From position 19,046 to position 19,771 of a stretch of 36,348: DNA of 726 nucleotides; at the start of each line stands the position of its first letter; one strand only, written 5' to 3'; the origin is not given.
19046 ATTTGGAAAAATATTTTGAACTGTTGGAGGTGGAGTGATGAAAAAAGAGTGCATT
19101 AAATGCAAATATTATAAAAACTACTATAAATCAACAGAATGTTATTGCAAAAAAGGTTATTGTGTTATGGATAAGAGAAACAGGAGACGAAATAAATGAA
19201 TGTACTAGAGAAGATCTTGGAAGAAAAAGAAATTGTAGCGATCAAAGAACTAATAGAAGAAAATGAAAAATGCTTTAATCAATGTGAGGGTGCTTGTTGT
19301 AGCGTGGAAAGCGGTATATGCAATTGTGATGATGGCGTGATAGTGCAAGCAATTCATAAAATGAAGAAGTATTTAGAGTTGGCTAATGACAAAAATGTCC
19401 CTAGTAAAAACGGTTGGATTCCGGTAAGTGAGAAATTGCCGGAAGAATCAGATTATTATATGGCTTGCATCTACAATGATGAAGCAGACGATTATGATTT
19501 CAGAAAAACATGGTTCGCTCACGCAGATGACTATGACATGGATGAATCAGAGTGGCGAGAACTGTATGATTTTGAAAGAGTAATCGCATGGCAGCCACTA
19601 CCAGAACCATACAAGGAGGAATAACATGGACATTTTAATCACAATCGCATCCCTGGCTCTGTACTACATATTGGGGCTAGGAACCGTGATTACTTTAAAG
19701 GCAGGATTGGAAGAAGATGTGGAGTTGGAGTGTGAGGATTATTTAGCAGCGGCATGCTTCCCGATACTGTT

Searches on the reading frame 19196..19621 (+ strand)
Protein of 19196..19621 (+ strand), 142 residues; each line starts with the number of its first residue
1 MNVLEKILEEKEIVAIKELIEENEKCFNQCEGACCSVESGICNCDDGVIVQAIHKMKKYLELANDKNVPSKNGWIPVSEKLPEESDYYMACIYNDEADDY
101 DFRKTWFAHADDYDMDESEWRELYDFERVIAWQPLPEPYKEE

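Call 13: search_protein_families(library=phrogs, proteins=[window:19196-19621:+], max_evalue=0.001)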
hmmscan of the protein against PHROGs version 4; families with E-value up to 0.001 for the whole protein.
window:19196-19621:+ (142 aa): 4 families
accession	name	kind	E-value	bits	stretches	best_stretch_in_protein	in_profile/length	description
phrog_15198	-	unknown function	5.7e-17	63.2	1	1-142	1-156/159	-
phrog_924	-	unknown function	7e-11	43.2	1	69-142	87-153/267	-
phrog_7704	-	unknown function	5e-10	40.6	1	66-142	101-172/173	-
phrog_60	-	unknown function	0.00046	20.9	1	67-142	214-282/461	-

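Call 30: search_protein_families(library=pfam, proteins=[window:19196-19621:+], max_evalue=0.01)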
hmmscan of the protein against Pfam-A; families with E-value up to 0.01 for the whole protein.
window:19196-19621:+ (142 aa): 1 family
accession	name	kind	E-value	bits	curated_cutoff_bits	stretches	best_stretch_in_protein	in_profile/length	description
PF04448.17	DUF551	-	5.7e-10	40.4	22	1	73-138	1-66/68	Protein of unknown function (DUF551)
